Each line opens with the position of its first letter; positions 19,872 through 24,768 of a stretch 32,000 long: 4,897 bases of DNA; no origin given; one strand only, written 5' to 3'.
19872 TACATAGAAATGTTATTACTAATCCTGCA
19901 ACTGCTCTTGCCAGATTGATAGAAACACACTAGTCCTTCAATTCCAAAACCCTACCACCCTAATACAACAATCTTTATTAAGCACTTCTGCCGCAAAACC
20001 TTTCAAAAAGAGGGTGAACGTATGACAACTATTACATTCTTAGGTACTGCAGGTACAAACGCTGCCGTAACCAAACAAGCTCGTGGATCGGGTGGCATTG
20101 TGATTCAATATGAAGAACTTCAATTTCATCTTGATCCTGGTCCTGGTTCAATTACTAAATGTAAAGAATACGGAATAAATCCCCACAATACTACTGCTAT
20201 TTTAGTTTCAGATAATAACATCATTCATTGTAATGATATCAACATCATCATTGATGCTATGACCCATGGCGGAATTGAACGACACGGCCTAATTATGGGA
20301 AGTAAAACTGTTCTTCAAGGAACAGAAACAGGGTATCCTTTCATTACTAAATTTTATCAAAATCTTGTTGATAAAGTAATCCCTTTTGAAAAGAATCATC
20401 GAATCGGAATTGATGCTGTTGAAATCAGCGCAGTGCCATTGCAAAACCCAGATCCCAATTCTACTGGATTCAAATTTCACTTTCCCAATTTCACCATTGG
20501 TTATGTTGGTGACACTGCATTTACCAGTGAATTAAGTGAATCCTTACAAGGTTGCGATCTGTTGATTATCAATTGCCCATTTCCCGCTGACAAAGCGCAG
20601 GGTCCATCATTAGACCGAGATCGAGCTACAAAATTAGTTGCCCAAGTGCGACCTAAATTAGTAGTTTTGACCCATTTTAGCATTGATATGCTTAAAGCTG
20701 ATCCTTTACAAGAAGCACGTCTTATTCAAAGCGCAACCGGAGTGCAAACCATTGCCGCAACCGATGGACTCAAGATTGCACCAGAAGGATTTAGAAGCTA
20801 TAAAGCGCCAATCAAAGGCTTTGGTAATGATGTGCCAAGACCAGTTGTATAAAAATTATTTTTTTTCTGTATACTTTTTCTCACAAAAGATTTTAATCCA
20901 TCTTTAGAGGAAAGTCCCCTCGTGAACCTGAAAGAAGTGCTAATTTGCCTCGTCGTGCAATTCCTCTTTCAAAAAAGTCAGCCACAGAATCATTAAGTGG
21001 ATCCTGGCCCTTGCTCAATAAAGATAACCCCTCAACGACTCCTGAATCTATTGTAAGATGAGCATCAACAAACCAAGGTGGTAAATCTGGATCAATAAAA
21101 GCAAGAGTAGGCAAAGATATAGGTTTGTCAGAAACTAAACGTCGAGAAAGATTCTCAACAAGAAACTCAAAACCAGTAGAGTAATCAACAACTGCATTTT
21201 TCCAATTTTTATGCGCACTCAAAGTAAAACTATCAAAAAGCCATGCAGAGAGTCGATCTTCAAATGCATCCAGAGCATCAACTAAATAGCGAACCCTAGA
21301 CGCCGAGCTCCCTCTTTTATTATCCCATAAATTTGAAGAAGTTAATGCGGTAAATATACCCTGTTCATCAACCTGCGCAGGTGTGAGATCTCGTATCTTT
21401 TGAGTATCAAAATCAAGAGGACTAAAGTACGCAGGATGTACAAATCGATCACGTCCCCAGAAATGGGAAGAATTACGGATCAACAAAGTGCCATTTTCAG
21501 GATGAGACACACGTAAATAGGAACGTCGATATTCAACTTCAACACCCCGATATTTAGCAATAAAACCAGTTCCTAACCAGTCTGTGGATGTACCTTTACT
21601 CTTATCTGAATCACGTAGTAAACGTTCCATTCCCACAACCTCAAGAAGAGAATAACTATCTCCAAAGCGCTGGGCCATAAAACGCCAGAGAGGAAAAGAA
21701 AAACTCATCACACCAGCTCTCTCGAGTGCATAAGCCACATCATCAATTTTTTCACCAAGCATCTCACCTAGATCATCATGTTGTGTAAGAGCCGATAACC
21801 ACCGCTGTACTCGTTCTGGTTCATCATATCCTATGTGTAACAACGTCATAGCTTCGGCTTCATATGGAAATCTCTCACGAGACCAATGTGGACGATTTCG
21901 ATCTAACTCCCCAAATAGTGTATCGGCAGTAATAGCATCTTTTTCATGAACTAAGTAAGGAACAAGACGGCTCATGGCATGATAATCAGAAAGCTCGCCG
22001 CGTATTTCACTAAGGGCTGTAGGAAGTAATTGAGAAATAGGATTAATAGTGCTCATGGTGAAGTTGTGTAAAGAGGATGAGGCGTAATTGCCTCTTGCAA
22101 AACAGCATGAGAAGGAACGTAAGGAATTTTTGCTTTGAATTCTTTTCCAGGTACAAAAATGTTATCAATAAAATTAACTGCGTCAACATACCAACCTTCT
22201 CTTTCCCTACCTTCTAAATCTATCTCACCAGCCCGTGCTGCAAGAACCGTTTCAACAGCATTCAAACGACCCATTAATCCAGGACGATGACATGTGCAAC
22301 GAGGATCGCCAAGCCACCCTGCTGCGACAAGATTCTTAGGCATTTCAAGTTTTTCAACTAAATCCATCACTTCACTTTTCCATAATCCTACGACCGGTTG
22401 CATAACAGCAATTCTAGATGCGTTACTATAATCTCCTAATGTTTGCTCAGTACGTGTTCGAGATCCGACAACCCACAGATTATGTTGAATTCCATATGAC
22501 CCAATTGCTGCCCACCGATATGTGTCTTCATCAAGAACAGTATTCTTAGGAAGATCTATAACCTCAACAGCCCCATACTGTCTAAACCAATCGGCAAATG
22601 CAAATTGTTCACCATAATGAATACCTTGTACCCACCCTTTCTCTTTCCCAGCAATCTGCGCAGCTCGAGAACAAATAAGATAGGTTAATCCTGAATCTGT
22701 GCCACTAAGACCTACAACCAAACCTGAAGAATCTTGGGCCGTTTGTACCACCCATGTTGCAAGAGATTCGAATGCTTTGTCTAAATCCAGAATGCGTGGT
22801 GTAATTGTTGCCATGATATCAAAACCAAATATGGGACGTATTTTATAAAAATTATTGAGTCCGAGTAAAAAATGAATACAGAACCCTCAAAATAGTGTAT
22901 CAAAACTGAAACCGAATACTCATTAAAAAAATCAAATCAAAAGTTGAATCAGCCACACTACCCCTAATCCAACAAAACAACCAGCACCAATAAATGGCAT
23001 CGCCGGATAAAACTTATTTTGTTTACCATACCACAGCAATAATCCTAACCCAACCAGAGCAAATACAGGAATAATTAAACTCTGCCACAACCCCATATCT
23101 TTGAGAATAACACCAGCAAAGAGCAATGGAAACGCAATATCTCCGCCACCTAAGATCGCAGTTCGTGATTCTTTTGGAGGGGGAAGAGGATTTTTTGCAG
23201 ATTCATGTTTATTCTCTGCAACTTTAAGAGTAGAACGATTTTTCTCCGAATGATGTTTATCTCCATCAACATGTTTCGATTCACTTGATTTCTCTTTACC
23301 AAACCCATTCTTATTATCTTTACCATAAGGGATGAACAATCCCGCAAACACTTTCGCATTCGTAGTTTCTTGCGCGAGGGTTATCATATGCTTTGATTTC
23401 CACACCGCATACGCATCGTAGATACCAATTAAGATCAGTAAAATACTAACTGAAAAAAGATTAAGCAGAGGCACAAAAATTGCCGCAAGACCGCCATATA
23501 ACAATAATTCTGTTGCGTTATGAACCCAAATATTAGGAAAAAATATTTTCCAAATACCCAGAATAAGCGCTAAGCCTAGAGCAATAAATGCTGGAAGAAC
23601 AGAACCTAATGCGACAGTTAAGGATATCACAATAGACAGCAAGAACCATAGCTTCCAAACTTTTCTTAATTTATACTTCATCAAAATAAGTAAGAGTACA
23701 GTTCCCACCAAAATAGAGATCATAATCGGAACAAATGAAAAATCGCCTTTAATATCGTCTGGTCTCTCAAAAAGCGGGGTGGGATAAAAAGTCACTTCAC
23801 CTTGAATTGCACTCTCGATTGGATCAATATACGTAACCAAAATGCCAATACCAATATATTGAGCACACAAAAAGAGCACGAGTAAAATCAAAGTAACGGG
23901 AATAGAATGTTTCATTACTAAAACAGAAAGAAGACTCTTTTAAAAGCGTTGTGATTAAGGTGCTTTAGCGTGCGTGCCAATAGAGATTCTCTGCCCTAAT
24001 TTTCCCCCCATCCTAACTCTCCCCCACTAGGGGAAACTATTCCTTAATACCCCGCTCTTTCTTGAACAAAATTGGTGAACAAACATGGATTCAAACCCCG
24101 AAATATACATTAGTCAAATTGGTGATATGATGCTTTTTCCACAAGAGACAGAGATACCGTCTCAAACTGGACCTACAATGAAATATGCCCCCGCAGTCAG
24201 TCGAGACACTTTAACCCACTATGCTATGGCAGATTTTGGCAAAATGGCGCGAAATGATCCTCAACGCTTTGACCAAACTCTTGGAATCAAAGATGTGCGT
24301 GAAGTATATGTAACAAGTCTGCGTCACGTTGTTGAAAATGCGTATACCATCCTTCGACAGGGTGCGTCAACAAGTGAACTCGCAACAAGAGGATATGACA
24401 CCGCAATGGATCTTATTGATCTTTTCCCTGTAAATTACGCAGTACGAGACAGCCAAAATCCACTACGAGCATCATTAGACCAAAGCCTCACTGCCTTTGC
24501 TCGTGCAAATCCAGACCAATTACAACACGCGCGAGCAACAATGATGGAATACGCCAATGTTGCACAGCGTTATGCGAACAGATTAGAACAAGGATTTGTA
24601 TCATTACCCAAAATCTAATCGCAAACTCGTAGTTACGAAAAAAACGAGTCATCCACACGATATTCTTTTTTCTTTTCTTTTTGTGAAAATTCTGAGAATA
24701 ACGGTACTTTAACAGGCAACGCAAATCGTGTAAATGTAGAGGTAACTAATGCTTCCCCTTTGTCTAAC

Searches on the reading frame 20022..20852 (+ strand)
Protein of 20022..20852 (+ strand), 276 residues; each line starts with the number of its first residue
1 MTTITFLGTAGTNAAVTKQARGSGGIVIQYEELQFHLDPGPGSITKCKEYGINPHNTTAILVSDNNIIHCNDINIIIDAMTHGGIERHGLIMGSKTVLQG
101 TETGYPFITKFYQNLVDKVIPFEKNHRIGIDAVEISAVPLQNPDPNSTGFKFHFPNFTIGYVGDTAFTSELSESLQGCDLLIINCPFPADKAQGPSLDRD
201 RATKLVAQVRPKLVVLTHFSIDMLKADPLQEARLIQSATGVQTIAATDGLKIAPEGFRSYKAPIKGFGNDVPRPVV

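Call 7: search_protein_families(library=pfam, proteins=[window:20022-20852:+], max_evalue=0.001)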
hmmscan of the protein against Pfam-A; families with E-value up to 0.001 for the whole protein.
window:20022-20852:+ (276 aa): 2 families
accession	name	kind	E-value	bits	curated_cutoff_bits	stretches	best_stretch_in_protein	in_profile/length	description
PF12706.13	Lactamase_B_2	-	1.3e-12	48.2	27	1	37-219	5-200/200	Beta-lactamase superfamily domain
PF13483.12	Lactamase_B_3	-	0.00028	21.4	24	1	32-218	16-160/160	Beta-lactamase superfamily domain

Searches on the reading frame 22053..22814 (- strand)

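Call 7: search_protein_families(library=pfam, proteins=[window:22053-22814:-], max_evalue=0.001)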
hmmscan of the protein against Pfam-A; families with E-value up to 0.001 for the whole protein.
window:22053-22814:- (253 aa): 1 family
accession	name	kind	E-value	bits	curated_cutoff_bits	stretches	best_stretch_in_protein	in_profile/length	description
PF02540.23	NAD_synthase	-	7.5e-05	22.4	21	0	103-163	112-173/242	NAD synthase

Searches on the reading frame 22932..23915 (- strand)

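Call 7: search_protein_families(library=pfam, proteins=[window:22932-23915:-], max_evalue=0.001)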
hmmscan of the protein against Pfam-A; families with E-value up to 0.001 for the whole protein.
window:22932-23915:- (327 aa): 1 family
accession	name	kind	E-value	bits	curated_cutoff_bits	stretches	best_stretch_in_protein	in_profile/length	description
PF06550.16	SPP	-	7.7e-13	49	23.9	1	64-319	38-276/283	Signal-peptide peptidase, presenilin aspartyl protease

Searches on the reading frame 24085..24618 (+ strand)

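Call 4: search_protein_families(library=pfam, proteins=[window:24085-24618:+], max_evalue=1)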
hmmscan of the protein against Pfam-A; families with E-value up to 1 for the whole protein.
window:24085-24618:+ (177 aa): 2 families
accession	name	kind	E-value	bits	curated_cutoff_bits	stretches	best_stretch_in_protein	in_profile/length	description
PF11333.13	DUF3135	-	0.006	17.3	22.7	0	134-157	7-30/81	Protein of unknown function (DUF3135)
PF20178.3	ToxA_N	-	0.14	12.2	27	0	21-69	36-84/249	Dermonecrotic toxin, N-terminal domain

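Call 22: search_protein_families(library=ncbifam, proteins=[window:24085-24618:+], max_evalue=1)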
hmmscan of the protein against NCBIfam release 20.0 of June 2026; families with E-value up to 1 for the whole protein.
window:24085-24618:+ (177 aa): 0 families
